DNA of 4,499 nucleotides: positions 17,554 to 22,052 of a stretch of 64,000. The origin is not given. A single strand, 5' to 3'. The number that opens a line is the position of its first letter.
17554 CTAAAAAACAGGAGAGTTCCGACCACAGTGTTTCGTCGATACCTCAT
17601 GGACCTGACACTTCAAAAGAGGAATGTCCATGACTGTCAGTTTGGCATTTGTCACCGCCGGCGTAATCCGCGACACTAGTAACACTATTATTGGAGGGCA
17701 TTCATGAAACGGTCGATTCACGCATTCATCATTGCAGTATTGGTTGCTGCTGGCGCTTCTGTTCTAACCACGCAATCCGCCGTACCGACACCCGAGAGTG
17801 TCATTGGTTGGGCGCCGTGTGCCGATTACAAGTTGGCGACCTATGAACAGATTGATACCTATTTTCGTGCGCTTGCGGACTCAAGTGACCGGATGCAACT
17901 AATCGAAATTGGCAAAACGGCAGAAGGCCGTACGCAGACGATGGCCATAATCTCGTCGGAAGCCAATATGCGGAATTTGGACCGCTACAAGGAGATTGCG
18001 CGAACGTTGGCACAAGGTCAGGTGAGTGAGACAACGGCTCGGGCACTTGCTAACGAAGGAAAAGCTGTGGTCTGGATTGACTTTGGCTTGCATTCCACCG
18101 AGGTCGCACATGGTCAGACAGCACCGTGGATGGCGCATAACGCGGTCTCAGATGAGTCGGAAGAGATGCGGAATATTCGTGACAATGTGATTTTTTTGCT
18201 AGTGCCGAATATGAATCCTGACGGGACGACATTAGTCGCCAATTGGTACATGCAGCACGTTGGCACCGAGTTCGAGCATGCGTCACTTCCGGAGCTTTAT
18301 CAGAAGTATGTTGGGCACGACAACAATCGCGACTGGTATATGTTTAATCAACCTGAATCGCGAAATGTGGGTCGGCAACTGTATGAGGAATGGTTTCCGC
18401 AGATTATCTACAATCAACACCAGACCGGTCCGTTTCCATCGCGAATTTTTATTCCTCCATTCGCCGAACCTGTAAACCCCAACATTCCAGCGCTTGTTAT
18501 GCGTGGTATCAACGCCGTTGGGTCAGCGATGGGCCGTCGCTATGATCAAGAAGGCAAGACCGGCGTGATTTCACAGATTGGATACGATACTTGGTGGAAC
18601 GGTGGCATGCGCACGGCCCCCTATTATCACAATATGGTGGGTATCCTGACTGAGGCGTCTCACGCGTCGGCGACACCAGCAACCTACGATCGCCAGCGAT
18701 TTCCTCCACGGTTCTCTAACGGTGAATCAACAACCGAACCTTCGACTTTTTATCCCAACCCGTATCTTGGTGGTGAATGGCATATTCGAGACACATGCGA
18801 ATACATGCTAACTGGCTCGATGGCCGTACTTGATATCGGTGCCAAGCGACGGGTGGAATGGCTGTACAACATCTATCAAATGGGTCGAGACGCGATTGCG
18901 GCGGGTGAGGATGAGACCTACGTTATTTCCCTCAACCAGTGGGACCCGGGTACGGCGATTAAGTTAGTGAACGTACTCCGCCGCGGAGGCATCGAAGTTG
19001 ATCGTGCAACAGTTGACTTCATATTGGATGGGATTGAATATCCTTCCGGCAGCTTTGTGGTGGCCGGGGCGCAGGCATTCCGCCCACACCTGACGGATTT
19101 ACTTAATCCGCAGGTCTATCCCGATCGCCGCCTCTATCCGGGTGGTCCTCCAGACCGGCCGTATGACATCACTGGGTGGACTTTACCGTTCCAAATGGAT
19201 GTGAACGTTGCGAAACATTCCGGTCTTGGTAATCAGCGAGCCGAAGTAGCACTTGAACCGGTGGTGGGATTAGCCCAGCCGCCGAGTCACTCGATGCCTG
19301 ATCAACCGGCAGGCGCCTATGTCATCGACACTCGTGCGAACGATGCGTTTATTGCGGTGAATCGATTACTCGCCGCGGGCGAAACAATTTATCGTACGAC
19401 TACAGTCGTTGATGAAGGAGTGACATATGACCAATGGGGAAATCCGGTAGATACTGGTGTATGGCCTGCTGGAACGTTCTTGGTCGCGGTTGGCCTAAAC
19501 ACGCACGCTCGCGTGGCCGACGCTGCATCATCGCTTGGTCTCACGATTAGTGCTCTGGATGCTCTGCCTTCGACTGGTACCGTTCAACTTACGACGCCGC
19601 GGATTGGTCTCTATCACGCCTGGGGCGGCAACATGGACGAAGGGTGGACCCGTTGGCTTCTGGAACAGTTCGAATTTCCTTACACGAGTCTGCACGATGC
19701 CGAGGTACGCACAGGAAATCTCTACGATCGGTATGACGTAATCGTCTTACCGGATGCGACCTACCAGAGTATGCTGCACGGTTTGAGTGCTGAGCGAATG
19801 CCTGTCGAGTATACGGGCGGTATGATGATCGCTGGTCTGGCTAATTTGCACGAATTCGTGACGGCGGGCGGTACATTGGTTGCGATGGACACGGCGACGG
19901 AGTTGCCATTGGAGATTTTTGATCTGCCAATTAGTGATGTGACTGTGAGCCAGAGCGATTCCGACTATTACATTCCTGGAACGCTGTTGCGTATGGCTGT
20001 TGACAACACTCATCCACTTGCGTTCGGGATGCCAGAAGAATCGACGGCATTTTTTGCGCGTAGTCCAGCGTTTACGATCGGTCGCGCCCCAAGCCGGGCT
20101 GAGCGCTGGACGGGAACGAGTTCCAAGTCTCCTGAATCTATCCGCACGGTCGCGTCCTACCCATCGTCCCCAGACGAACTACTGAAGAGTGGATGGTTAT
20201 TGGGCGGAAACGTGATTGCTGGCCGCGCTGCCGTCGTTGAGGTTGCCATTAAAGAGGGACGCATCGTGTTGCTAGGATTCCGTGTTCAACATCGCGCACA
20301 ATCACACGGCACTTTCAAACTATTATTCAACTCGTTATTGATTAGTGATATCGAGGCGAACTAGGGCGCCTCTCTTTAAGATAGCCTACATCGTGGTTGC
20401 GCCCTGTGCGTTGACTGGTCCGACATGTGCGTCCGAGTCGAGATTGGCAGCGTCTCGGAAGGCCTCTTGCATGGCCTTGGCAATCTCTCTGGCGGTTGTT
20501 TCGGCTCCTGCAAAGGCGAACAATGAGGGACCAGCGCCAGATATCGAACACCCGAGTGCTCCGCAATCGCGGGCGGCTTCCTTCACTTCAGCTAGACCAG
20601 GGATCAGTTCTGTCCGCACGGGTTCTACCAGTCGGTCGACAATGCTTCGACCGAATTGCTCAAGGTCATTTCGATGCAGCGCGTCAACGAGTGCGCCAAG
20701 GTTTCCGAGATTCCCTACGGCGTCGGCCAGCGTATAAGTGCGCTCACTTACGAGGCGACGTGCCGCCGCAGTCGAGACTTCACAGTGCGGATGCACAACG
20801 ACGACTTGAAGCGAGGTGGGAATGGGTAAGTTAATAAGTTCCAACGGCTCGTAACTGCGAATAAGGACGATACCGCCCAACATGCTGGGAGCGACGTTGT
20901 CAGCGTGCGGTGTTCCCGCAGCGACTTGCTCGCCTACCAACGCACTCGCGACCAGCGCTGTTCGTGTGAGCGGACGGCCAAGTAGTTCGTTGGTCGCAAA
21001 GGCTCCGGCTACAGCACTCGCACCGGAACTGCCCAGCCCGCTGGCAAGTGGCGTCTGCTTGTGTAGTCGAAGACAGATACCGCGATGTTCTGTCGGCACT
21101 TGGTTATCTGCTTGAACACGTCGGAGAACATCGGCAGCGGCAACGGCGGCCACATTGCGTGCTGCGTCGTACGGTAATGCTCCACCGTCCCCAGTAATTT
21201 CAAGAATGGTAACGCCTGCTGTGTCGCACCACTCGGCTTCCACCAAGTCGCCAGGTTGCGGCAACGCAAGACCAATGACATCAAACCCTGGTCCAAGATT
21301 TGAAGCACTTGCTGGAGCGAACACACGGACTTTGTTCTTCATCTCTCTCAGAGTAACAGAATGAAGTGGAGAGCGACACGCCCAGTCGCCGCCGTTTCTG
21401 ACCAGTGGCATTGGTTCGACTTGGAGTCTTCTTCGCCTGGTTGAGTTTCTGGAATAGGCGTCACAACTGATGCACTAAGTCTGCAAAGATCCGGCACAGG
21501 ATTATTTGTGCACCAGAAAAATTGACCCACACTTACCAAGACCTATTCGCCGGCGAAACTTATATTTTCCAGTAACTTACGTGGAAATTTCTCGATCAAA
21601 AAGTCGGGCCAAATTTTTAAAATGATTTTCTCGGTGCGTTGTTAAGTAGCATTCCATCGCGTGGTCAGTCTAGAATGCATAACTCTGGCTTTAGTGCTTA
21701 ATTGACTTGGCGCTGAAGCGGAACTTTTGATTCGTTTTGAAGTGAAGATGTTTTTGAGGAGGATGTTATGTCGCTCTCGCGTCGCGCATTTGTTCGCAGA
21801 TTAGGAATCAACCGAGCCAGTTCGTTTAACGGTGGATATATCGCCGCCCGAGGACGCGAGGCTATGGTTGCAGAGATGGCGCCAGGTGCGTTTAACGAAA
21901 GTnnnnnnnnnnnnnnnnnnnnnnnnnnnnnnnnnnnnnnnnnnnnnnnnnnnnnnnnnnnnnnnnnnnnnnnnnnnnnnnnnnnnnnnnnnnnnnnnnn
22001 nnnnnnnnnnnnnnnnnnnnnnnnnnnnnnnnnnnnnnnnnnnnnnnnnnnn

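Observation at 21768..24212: Two tandem HisC-like PLP aminotransferases that both begin with an SRRAFV twin-arginine motif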

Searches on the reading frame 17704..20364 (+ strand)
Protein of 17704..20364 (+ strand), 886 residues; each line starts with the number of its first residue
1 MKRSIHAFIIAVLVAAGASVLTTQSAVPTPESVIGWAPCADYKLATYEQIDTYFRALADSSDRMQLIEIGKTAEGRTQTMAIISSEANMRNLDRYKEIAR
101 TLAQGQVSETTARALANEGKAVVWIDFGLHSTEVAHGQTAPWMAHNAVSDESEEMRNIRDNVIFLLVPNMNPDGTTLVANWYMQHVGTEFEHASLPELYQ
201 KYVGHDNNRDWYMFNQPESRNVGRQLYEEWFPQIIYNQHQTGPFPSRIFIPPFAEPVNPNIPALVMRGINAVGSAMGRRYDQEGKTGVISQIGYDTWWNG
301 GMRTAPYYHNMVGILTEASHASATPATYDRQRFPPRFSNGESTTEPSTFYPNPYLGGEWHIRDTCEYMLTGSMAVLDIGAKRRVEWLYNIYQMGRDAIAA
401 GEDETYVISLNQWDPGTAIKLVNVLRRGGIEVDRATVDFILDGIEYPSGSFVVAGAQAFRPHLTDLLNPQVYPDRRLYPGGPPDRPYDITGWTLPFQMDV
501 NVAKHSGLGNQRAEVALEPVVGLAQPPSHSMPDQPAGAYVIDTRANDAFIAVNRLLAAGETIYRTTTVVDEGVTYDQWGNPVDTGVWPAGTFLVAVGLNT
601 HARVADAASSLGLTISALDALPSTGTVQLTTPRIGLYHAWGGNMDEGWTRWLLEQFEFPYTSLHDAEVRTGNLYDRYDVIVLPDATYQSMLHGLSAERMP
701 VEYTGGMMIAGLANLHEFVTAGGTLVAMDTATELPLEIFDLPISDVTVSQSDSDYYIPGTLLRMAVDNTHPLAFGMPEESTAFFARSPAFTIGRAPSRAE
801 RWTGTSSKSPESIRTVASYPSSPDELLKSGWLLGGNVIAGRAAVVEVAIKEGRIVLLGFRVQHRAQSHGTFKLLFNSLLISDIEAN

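Call 3: search_protein_families(library=pfam, proteins=[window:17704-20364:+])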
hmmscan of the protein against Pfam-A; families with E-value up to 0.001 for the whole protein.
window:17704-20364:+ (886 aa): 1 family
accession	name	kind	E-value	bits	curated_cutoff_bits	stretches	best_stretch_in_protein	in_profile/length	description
PF00246.29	Peptidase_M14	-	3e-21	76.7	21.6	1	52-221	3-145/286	Zinc carboxypeptidase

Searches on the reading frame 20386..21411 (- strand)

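Call 3: search_protein_families(library=pfam, proteins=[window:20386-21411:-])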
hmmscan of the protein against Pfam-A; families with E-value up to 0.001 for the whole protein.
window:20386-21411:- (341 aa): 2 families
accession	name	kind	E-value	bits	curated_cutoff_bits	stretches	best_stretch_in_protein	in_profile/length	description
PF00288.32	GHMP_kinases_N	-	1.6e-15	57.5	22.3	1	94-180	8-87/87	GHMP kinases N terminal domain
PF08544.19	GHMP_kinases_C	-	2e-15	57.4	21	1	242-319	2-84/85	GHMP kinases C terminal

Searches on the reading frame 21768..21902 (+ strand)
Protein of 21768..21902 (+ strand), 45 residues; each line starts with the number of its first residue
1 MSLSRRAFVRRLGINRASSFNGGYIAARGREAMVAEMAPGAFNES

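Call 45: search_protein_families(library=pfam, max_evalue=10, proteins=[window:21768-21902:+])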
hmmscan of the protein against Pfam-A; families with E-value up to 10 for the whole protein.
seq(45 aa): 0 families

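Call 46: search_protein_families(library=ncbifam, max_evalue=10, proteins=[window:21768-21902:+])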
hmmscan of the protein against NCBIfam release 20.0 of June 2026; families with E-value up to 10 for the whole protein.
seq(45 aa): 0 families
